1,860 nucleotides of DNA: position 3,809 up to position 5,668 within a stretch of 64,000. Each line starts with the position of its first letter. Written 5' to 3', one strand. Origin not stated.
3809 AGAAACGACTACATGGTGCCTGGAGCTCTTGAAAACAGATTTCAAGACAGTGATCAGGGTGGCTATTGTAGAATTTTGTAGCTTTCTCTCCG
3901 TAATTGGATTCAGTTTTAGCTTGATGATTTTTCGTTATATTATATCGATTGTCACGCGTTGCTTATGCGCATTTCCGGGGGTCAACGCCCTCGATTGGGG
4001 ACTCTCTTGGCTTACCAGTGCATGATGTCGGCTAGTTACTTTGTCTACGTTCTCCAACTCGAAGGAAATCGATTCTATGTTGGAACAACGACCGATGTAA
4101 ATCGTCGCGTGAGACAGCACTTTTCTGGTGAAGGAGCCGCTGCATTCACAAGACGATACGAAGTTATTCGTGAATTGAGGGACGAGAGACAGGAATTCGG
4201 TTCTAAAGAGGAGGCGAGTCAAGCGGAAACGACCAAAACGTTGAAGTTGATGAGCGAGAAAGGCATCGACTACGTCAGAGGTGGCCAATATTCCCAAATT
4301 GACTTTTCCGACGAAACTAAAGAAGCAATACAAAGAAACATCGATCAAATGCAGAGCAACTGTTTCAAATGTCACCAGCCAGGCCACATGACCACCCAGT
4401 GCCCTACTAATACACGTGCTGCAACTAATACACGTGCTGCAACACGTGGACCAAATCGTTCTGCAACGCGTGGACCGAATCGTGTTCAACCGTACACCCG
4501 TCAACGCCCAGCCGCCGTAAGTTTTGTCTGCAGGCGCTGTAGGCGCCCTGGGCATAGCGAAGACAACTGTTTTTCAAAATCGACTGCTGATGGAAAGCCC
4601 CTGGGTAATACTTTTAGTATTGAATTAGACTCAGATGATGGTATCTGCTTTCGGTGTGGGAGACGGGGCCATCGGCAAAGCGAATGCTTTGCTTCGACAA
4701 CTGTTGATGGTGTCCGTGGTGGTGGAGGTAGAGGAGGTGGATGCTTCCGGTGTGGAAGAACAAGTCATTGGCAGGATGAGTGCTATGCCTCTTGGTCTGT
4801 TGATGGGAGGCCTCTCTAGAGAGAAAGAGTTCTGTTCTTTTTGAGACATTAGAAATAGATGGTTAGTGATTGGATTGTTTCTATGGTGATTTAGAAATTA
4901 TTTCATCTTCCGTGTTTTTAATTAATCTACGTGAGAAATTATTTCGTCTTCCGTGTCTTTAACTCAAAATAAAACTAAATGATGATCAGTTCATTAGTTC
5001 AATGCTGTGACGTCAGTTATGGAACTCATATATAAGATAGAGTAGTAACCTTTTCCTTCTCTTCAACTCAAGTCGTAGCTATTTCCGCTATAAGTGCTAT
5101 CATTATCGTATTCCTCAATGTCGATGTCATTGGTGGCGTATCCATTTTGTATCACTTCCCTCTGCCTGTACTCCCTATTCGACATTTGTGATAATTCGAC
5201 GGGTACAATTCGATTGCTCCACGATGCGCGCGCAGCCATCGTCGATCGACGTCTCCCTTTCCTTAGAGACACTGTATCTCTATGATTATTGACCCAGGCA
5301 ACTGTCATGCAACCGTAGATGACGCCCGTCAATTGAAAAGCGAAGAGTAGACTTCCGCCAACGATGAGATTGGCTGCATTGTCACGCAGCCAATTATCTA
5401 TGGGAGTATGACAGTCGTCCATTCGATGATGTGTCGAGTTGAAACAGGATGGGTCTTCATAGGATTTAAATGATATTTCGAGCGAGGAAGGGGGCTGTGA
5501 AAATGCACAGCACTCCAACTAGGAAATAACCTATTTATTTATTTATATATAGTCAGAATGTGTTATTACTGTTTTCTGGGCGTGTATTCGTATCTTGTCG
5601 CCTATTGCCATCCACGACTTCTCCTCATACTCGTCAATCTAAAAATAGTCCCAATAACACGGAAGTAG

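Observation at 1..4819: Tandem array of six intronless genes fusing an Slx1/YhbQ-type GIY-YIG nuclease domain to one to four CCHC retroviral-type zinc knuckles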

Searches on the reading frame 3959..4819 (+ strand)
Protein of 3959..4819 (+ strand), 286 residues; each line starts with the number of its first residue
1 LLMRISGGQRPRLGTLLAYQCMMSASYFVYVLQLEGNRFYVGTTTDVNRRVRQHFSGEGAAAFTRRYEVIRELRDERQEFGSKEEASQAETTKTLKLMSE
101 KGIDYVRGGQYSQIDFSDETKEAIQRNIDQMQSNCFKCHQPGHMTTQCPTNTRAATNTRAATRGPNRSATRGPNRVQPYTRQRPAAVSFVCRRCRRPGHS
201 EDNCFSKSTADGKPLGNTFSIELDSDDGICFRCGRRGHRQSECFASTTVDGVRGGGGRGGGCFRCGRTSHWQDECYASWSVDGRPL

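Call 3: search_protein_families(library=pfam, proteins=[window:3959-4819:+], max_evalue=0.1)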
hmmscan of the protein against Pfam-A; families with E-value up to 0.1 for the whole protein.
window:3959-4819:+ (286 aa): 9 families
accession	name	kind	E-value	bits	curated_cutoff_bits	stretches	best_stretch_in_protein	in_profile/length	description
PF14787.11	zf-CCHC_5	-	2e-15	56.6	27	3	260-286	3-29/36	GAG-polyprotein viral zinc-finger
PF00098.28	zf-CCHC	-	1.8e-10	40.8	20.8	2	229-243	2-16/18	Zinc knuckle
PF01541.30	GIY-YIG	-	3.8e-08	34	22.6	1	27-91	2-66/78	GIY-YIG catalytic domain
PF13917.11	zf-CCHC_3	-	7.2e-08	32.7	27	1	133-168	5-35/41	Zinc knuckle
PF14392.11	zf-CCHC_4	-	0.018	15.1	27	0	228-243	32-47/49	Zinc knuckle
PF13696.11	zf-CCHC_2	-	0.02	15.1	27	1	189-199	4-14/21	Zinc knuckle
PF13842.12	zf-Tnp_2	-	0.046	14.7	24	0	120-144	4-33/60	DDE_Tnp_1-like zinc finger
PF10544.15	T5orf172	-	0.071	14.1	20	0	28-59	2-34/101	T5orf172 domain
PF14149.11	YhfH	-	0.075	13.3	27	0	262-277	16-31/37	YhfH-like protein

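Call 50: find_homologous_proteins(query=A4, max_evalue=1e-8)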
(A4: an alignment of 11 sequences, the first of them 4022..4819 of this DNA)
Query A4 (11 sequences) (265 aa, profile of the alignment): 275 proteins with E <= 1e-8 among 4510 candidates; the best 120 are listed.
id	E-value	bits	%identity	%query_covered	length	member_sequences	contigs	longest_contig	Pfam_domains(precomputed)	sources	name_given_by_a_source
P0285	4.1e-58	214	31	97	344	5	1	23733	PF13917.12,PF14787.12,PF01541.31,PF00098.29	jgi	jgi:predicted GIY-YIG superfamily endonuclease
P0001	4.6e-56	208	56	48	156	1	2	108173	PF01541.31,PF00098.29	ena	-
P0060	1.3e-55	206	35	50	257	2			PF13696.12,PF01541.31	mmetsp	mmetsp:Transcript_6910/g.25772 ORF Transcript_6910/g.25772 Transcript_6910/m.25772 type:complete len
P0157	5.4e-52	194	30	94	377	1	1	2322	PF13917.12,PF27939.1,PF14787.12,PF13696.12,PF00098.29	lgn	-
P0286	7.4e-52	194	30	100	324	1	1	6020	PF14787.12,PF01541.31,PF00098.29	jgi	jgi:predicted GIY-YIG superfamily endonuclease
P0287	4.8e-50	188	27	100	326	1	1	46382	PF14787.12,PF01541.31,PF00098.29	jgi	jgi:predicted GIY-YIG superfamily endonuclease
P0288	1.8e-48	183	32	98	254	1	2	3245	PF27939.1,PF14787.12,PF01541.31,PF00098.29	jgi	jgi:hypothetical protein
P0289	4.6e-48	182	34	71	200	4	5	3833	PF14787.12,PF01541.31,PF00098.29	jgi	jgi:predicted GIY-YIG superfamily endonuclease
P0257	5.5e-47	178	25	84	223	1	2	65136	PF13917.12,PF14787.12,PF01541.31,PF00098.29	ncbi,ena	-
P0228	6.1e-47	178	31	98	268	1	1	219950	PF27939.1,PF14787.12,PF13696.12,PF01541.31,PF00098.29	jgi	jgi:hypothetical protein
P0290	1.0e-46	177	30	97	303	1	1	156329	PF13917.12,PF27939.1,PF14787.12,PF13696.12,PF01541.31,PF00098.29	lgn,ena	-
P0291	1.4e-45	174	29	84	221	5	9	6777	PF14787.12,PF01541.31,PF00098.29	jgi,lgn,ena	-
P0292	4.1e-45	172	27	97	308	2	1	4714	PF27939.1,PF14787.12,PF00098.29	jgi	jgi:cellular nucleic acid-binding protein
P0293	7.4e-44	168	28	71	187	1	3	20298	PF13917.12,PF14787.12,PF01541.31,PF00098.29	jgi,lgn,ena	-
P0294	1.8e-43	167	30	84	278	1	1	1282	PF14787.12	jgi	-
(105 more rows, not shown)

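Call 80: search_protein_families(library=ncbifam, proteins=[window:4022-4819:+], max_evalue=0.01)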
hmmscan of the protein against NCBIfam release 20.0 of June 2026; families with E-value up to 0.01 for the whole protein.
window:4022-4819:+ (265 aa): 0 families

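Call 81: search_protein_families(library=padloc, proteins=[window:4022-4819:+], max_evalue=0.01)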
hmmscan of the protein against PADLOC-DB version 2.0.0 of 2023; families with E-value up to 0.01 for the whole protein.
window:4022-4819:+ (265 aa): 1 family
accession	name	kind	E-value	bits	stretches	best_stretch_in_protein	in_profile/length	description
PDLC03975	UzuA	-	0.00055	17.7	1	8-37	161-189/277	-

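Call 82: search_protein_families(library=phrogs, proteins=[window:4022-4819:+], max_evalue=0.01)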
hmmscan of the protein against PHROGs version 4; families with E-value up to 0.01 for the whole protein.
window:4022-4819:+ (265 aa): 1 family
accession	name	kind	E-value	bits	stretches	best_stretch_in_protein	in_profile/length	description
phrog_5123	-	DNA, RNA and nucleotide metabolism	0.0067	17.4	0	9-42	5-35/152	homing endonuclease with GIY-YIG motif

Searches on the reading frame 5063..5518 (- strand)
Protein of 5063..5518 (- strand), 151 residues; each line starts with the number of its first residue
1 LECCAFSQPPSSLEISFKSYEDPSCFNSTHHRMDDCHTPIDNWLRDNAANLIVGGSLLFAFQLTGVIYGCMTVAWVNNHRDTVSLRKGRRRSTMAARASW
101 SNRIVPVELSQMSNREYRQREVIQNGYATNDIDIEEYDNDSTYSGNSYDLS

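Call 63: search_protein_families(library=pfam, proteins=[window:5063-5518:-], max_evalue=0.01)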
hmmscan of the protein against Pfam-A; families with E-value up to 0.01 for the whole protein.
window:5063-5518:- (151 aa): 1 family
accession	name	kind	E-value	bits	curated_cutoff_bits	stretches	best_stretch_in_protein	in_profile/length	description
PF00335.26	Tetraspanin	-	0.00017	21.8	32.1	1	3-72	143-222/225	Tetraspanin family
